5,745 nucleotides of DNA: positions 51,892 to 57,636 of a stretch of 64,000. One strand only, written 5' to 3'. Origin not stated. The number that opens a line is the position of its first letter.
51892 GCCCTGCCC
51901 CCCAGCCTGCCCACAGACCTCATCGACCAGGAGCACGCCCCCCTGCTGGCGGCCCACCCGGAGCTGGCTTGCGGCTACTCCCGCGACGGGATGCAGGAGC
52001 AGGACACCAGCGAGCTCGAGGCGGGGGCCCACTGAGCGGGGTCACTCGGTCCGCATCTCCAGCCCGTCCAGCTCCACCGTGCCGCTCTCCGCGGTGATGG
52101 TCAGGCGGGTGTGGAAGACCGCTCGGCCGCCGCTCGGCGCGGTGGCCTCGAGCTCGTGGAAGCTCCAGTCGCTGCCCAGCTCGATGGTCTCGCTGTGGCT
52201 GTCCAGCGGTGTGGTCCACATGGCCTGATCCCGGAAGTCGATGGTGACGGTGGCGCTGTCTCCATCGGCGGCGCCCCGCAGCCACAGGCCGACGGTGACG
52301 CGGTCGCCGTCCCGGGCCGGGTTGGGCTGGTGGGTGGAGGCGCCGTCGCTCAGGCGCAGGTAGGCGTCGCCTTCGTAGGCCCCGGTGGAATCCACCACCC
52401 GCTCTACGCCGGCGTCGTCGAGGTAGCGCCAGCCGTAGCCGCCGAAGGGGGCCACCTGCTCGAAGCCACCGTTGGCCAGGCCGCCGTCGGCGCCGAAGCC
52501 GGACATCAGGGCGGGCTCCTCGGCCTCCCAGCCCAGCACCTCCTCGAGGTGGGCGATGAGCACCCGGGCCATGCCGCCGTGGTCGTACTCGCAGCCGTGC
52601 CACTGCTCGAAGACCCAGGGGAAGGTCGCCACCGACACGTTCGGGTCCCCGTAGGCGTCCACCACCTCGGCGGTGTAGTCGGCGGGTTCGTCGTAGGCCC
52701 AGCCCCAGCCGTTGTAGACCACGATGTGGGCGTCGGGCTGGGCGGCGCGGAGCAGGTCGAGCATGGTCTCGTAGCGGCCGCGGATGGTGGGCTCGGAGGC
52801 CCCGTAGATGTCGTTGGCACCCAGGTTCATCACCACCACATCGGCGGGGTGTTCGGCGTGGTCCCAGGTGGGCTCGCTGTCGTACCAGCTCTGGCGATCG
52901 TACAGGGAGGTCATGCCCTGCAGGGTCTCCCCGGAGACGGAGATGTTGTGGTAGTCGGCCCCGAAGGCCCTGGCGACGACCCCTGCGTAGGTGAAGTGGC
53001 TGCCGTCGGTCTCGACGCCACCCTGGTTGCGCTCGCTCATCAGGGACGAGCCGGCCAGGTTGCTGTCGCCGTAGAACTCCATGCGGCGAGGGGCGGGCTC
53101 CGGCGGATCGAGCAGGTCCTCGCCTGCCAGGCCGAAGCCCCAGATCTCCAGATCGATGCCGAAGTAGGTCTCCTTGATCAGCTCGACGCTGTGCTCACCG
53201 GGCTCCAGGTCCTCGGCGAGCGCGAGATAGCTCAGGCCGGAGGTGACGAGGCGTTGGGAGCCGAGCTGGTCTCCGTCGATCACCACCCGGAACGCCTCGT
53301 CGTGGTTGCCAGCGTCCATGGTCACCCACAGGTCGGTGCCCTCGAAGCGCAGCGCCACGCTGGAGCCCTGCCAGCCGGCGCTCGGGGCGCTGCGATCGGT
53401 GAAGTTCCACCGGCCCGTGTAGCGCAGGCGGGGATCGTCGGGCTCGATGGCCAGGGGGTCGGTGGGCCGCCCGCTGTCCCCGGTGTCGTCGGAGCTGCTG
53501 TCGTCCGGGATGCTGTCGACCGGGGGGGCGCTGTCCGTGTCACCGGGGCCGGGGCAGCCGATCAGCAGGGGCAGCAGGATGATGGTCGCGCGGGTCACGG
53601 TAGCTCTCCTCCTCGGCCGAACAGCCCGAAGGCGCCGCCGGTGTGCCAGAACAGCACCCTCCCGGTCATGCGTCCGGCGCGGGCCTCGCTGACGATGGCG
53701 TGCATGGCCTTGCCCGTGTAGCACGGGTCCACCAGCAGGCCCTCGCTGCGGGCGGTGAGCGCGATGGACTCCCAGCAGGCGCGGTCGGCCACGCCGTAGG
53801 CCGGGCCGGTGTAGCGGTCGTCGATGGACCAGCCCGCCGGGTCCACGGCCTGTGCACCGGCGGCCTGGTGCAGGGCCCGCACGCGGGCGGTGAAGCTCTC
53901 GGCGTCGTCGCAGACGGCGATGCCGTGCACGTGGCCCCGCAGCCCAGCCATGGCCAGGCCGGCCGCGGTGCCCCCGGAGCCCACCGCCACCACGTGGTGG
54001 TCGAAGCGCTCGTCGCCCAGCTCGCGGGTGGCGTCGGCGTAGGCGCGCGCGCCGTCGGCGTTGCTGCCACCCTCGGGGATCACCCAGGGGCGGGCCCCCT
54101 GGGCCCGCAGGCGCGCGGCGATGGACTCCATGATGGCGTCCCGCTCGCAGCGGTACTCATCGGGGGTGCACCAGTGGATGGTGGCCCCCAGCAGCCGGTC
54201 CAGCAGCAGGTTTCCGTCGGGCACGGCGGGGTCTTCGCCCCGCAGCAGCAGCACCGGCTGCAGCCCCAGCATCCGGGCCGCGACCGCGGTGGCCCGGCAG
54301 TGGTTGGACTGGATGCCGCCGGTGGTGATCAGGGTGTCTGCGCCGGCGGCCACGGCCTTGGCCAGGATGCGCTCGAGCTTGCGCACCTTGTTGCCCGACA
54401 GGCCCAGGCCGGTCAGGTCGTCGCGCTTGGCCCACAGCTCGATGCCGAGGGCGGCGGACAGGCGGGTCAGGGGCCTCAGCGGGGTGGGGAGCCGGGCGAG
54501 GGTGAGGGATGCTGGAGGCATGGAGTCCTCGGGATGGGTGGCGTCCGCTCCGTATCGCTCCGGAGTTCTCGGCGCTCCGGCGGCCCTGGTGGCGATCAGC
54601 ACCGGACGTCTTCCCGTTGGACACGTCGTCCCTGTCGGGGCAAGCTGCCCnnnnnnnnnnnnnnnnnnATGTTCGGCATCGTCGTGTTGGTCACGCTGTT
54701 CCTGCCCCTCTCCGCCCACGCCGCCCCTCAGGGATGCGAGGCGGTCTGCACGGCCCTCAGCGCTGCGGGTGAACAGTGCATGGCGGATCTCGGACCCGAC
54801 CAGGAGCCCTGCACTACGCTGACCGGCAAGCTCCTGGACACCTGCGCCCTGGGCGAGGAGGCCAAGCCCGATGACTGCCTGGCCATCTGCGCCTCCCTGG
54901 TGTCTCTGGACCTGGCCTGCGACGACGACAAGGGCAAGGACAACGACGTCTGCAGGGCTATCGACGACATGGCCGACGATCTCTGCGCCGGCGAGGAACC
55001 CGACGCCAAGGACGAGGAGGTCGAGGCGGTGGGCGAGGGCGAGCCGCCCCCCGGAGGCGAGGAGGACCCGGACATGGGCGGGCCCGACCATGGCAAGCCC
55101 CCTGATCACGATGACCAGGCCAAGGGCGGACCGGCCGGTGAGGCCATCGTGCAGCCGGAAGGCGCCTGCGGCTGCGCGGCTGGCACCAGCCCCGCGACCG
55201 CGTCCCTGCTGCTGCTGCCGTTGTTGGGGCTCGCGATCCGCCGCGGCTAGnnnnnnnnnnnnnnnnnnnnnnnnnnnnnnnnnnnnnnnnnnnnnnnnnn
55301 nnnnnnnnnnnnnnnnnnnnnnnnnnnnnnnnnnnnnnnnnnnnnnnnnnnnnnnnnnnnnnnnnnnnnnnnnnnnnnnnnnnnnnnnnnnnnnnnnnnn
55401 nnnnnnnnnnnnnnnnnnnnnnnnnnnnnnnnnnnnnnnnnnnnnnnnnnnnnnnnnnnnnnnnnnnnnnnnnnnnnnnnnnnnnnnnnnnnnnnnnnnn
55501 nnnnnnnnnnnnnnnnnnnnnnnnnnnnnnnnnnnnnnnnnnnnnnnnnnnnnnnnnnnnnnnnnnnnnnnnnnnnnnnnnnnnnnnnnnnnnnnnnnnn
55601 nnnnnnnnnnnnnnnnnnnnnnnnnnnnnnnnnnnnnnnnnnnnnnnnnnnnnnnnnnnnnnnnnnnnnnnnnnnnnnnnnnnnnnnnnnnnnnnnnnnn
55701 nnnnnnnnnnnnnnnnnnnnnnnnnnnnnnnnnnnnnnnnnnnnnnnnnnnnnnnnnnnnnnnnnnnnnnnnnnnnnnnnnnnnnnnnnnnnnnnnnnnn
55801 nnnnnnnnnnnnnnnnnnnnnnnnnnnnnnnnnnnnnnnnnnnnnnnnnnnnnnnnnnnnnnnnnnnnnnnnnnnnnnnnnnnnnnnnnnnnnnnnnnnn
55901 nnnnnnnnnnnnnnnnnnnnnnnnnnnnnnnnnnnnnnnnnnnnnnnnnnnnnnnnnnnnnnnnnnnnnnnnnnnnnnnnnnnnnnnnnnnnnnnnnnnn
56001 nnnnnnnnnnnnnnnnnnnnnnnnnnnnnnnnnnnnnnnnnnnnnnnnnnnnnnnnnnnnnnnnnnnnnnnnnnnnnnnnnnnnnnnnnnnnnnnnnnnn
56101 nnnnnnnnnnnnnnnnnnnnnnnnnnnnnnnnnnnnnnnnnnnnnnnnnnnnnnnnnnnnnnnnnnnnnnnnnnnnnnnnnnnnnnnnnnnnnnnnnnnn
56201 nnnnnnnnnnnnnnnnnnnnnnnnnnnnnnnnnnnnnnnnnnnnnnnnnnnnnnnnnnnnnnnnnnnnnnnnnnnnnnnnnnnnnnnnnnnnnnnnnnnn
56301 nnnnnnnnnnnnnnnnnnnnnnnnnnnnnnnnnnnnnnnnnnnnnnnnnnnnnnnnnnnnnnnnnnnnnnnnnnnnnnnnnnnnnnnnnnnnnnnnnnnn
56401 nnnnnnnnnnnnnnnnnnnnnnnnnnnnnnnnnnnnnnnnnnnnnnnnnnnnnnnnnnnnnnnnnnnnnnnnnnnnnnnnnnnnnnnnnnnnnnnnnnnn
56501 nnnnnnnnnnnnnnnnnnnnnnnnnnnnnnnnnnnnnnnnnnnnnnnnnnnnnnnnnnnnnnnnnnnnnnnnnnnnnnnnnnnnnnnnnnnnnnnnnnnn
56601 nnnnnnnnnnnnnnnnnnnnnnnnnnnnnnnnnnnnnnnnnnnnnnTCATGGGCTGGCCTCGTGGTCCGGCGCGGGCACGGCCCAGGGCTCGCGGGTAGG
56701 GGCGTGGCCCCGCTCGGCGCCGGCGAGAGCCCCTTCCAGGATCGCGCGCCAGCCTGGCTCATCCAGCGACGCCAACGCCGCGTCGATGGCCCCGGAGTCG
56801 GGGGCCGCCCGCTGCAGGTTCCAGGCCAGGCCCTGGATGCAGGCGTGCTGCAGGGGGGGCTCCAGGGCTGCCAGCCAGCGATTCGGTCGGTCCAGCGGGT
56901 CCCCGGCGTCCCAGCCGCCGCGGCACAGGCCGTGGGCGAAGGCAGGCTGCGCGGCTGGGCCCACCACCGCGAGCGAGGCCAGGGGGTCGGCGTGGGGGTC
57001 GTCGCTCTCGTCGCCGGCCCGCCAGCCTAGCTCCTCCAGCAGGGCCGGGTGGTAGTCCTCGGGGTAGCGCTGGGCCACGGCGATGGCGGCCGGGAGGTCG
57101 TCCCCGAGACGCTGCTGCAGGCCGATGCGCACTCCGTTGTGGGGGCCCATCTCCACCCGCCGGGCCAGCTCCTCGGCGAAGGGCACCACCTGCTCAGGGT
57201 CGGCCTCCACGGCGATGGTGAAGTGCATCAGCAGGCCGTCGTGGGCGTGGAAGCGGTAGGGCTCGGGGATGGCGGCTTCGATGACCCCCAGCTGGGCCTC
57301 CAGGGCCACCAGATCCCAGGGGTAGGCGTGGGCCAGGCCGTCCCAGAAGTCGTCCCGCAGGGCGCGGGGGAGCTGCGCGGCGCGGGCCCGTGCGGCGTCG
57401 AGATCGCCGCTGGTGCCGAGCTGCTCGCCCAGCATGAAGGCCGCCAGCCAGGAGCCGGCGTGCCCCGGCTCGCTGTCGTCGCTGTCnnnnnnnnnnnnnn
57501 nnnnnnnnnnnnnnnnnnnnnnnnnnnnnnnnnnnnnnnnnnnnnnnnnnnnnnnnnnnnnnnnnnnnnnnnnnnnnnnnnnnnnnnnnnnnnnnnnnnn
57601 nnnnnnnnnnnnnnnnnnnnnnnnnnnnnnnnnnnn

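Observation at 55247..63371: Three large polytopic GT-C-like membrane proteins translationally coupled to a B12-dependent radical SAM enzyme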

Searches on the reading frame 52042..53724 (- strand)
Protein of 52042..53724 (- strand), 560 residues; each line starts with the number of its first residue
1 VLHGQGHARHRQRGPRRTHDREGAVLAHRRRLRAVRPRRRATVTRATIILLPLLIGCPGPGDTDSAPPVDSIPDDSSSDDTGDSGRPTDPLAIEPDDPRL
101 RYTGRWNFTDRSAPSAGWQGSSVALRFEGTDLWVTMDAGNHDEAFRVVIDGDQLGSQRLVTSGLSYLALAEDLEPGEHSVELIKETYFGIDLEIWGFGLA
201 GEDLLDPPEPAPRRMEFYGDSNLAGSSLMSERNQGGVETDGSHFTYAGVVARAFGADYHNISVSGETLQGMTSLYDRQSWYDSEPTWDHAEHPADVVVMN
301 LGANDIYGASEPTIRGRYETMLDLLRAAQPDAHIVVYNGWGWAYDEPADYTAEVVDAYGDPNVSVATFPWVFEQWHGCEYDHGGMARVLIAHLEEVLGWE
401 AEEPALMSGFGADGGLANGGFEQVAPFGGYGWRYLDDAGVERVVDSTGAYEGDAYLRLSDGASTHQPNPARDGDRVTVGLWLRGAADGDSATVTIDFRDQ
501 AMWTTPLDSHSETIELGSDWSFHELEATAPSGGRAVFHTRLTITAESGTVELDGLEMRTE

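Call 3: search_protein_families(library=pfam, proteins=[window:52042-53724:-], max_evalue=0.1)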
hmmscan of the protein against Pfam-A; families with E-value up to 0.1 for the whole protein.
window:52042-53724:- (560 aa): 3 families
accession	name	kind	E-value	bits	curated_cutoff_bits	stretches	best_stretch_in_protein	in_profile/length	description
PF17996.7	CE2_N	-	1.7e-17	63.9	27.9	1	102-208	1-108/108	Carbohydrate esterase 2 N-terminal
PF13472.12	Lipase_GDSL_2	-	9.5e-15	56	32.9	1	217-359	1-132/178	GDSL-like Lipase/Acylhydrolase family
PF00657.28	Lipase_GDSL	-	1e-07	32.8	23.6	1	219-336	5-124/208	GDSL-like Lipase/Acylhydrolase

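Call 4: search_protein_families(library=ncbifam, proteins=[window:52042-53724:-], max_evalue=0.1)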
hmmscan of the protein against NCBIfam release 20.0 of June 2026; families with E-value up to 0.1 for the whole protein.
window:52042-53724:- (560 aa): 2 families
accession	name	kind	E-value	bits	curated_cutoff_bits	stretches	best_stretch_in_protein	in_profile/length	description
NF042969.1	AcxyGlmanDactase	equivalog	2.5e-18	66.1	500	1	97-399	2-323/323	bifunctional acetylxylan esterase/glucomannan deacetylase AxeC2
NF048003.1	GTA_spike_fiber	domain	0.048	14.2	36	1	445-554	31-158/182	phage head spike fiber domain-containing protein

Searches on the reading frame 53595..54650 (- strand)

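Call 3: search_protein_families(library=pfam, proteins=[window:53595-54650:-], max_evalue=0.1)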
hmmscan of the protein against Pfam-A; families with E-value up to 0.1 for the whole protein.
window:53595-54650:- (351 aa): 1 family
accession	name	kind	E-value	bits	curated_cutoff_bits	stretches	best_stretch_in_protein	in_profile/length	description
PF00291.31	PALP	-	2.2e-45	155.7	35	1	50-338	2-295/295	Pyridoxal-phosphate dependent enzyme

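Call 4: search_protein_families(library=ncbifam, proteins=[window:53595-54650:-], max_evalue=0.1)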
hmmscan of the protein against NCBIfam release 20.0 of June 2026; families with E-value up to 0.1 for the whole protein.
window:53595-54650:- (351 aa): 17 families
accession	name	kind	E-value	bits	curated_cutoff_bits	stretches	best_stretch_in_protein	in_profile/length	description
TIGR01275.1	ACC_deam_rel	subfamily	5.4e-81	272.4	289.4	1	50-347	2-318/321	pyridoxal phosphate-dependent enzymes, D-cysteine desulfhydrase family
NF052482.1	sulfolyase_CuyA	equivalog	1.5e-71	240.9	450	1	50-345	10-326/332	D-cysteate sulfo-lyase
NF052537.1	CoM_syn_XcbE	exception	2.1e-68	230.9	450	1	48-344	8-321/322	coenzyme M biosynthesis enzyme XcbE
NF003030.0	PRK03910.1-3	equivalog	3.6e-60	203.9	429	1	48-345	15-330/338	D-cysteine desulfhydrase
NF003029.0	PRK03910.1-1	equivalog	2.5e-56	191.5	610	1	49-345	12-323/328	D-cysteine desulfhydrase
NF003032.0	PRK03910.1-5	equivalog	3.1e-56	190.9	469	1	49-344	13-324/330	D-cysteine desulfhydrase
NF010646.0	PRK14045.1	equivalog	6.4e-56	190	550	1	50-349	16-324/329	1-aminocyclopropane-1-carboxylate deaminase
TIGR01274.1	ACC_deam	equivalog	1.3e-44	152.7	392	1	54-343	13-327/337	1-aminocyclopropane-1-carboxylate deaminase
TIGR00263.1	trpB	equivalog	0.00037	19.7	392.45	1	54-176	49-168/385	tryptophan synthase subunit beta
TIGR02079.1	THD1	equivalog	0.00098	18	440.55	0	55-135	16-93/410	threonine ammonia-lyase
NF006390.0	PRK08639.1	equivalog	0.0015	17.6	421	0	55-134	25-101/418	threonine ammonia-lyase IlvA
TIGR01124.1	ilvA_2Cterm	equivalog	0.0019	16.9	411.3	1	54-138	16-97/499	threonine ammonia-lyase, biosynthetic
NF010376.0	PRK13803.1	equivalog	0.002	17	819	1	54-177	259-378/600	bifunctional phosphoribosylanthranilate isomerase/tryptophan synthase subunit beta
NF009130.0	PRK12483.1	subfamily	0.0058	15.3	801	1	55-140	37-119/521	threonine ammonia-lyase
NF005454.0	PRK07048.1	equivalog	0.029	13.5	452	1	115-236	82-194/324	threo-3-hydroxy-L-aspartate ammonia-lyase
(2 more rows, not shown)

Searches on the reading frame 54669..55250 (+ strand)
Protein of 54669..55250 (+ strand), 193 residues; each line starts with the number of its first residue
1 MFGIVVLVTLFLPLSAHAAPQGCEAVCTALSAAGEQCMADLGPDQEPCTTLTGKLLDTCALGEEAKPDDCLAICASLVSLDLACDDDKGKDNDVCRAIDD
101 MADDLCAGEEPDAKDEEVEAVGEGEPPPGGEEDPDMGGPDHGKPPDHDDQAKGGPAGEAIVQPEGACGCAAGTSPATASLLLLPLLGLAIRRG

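Call 25: search_protein_families(library=pfam, proteins=[window:54669-55250:+], max_evalue=0.1)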
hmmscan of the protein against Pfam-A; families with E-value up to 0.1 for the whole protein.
window:54669-55250:+ (193 aa): 0 families

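Call 26: search_protein_families(library=ncbifam, proteins=[window:54669-55250:+], max_evalue=0.1)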
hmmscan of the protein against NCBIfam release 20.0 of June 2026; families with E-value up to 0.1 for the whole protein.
window:54669-55250:+ (193 aa): 3 families
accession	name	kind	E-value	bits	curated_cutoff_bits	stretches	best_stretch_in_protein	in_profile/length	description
NF045523.1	MXAN_5453_fam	exception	2.1e-06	26.5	500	1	85-192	426-539/544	MXAN_5453 family MXYO-CTERM-anchored protein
NF045638.1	Mrt_dep_phytase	exception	7.4e-05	21.6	440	1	125-192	361-428/430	myxosortase-dependent phytase-like phosphatase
TIGR03901.2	MYXO-CTERM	domain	0.0086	16.4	20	1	164-192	1-31/34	MYXO-CTERM sorting domain-containing protein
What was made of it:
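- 54669..55250 (+): A convergent gene for a 193-aa Cys- and Asp-rich secreted protein with a MYXO-CTERM-like tail. It ends on the radical SAM stop (CTAG at 55247-55250) and closes the operon. MXAN_5453 family E 2e-6 and MYXO-CTERM E 0.0086, below cut-off (call 26).
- A Cys-rich MYXO-CTERM-like secreted protein is encoded immediately downstream (call 26).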

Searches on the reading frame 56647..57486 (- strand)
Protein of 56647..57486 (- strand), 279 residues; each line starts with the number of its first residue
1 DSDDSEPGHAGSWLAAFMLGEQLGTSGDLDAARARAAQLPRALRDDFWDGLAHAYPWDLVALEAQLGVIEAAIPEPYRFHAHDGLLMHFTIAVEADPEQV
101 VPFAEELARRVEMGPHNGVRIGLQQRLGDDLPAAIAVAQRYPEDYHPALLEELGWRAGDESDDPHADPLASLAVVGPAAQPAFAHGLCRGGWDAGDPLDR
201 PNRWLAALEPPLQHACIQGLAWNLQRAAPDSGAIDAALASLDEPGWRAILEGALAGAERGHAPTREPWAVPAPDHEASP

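Call 44: search_protein_families(library=pfam, alignment_id=A2, max_evalue=0.01)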
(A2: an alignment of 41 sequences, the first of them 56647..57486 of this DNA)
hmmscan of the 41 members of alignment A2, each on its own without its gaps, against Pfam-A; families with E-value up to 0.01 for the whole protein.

A. member 1, window:56647-57486:- (279 aa): 0 families

B. families by the number of members that match (of 41 scanned): 0 families
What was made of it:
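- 56647..57486 (-): Gene 3 (M3), residues 551-829: an all-alpha solenoid domain with invariant EELGW and a conserved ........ motif. It is otherwise known only as standalone exported proteins of 250-370 aa. No Pfam family in 41 members (call 44).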

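Call 46: search_solved_structures(query=A2, max_evalue=10)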
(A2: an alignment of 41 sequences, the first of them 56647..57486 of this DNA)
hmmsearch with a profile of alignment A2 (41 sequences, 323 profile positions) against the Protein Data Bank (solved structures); distinct sequences matched with E-value up to 10: 7.
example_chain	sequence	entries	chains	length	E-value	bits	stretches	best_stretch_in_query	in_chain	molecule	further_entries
2od7_A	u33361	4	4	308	1.7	11.1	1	177-195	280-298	NAD-dependent deacetylase HST2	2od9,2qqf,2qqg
2od2_A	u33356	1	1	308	1.7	11.1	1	177-195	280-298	NAD-dependent deacetylase HST2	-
1szc_A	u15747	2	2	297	1.7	11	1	177-195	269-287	NAD-dependent deacetylase HST2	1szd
1q17_A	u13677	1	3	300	1.7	11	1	177-195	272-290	HST2 protein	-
7f4e_A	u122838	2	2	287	1.7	11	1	177-195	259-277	NAD-dependent protein deacetylase HST2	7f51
1q1a_A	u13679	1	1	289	1.8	11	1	177-195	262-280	HST2 protein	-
1q14_A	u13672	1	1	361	1.9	10.9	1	177-195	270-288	HST2 protein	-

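Call 91: predict_structure(alignment_id=A2)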
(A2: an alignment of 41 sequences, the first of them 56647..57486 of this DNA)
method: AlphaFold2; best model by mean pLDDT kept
length: 279 residues; sequences in the alignment: 41
mean_pLDDT: 91.4   pTM: 0.88
mean pLDDT of the five models: 91.4, 91.3, 91.1, 91.0, 90.9
residues with pLDDT >= 90: 224; 70-90: 33; 50-70: 10; < 50: 12
segments of 3 or more residues with pLDDT < 50: 1-10
pLDDT, mean of each block of 10 residues (from residue 1): 43 89 97 97 96 98 97 98 98 98 98 97 97 98 98 96 86 96 97 93 97 97 84 93 96 86 73 61
secondary structure, 60 per line:
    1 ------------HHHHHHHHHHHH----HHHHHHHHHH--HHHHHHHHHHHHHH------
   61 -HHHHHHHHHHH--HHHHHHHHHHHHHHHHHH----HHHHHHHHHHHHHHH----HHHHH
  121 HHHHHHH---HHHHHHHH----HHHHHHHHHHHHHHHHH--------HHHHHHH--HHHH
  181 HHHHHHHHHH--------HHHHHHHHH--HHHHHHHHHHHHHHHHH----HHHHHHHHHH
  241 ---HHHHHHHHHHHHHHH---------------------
elements in order: H13-24 H29-38 H41-54 H62-72 H75-92 H97-111 H116-127 H131-138 H143-159 H168-174 H177-190 H199-207 H210-226 H231-240 H244-258
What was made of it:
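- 56647..57486 (-): Model pLDDT 91.4 with 15 helices (call 91).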

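Call 94: fold_search(model_id=the predicted structure, library=pdb)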
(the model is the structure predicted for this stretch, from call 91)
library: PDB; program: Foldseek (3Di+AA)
matches with E <= 10: 511; with E <= 0.001: 0
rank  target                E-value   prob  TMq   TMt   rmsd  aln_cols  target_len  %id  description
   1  7naz                  1.6e-01  0.35  0.20  0.20  15.9       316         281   17  TPR-rich domain of EccA3 from M. smegmatis (released 2022-03-02)
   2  5wwo_B                1.9e-01  0.47  0.21  0.22  14.5       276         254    9  Crystal structure of Enp1 (released 2017-06-28)
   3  4d0p                  2.3e-01  0.44  0.22  0.19  14.6       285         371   15  Crystal structure of human CSN4 (released 2014-07-23)
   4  9gyt_l                2.5e-01  0.44  0.22  0.16  17.1       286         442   12  High resolution structure of B. oleracea mitoribosome (released 2025-10-15)
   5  6emg_B                2.5e-01  0.21  0.17  0.19  16.6       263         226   12  Crystal structure of Rrp1 from Chaetomium thermophilum in space group P6322 (released 2017-12-27)
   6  9uwh_A4               3.0e-01  0.54  0.27  0.17  15.1       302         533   14  human mitoribosome trapped by retapamulin (released 2025-10-29)
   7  8cdj_D                3.2e-01  0.41  0.22  0.11  16.4       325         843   11  CAND1 b-hairpin++-SCF-SKP2 CAND1 rolling SCF engaged (released 2023-04-19)
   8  7kzq_V                3.5e-01  0.54  0.26  0.09  12.0       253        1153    9  Structure of the human Fanconi anaemia Core-ID complex (released 2021-03-10)
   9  5wwo_A                3.5e-01  0.23  0.19  0.20  16.8       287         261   11  Crystal structure of Enp1 (released 2017-06-28)
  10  6wo6_B                4.0e-01  0.47  0.27  0.24  18.4       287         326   14  Structure of RavA (lpp0008) E38A/K39A surface entropy reduction mutant (released 2021-03-17)
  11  4d10_D                4.0e-01  0.38  0.24  0.19  14.4       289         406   16  Crystal structure of the COP9 signalosome (released 2014-07-23)
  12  4oe1_A                4.0e-01  0.38  0.25  0.14  14.4       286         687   15  Crystal structure of the pentatricopeptide repeat protein PPR10 (C256S/C430S/C449S) in complex with an 18-nt PSAJ rna  (released 2014-09-24)
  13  4m59_A                4.2e-01  0.38  0.25  0.14  14.4       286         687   15  Crystal structure of the pentatricopeptide repeat protein PPR10 in complex with an 18-nt psaJ RNA element (released 2013-10-30)
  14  7kzt_V                4.4e-01  0.47  0.26  0.09  11.7       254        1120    9  Structure of the human fanconi anaemia Core-UBE2T-ID-DNA complex in intermediate state (released 2021-03-10)
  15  9nkg_X                4.4e-01  0.35  0.23  0.18  17.2       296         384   12  Structure of substrate engaged MIDN-bound human 26S proteasome, EB-MIDN (Composite map) (released 2025-05-07)
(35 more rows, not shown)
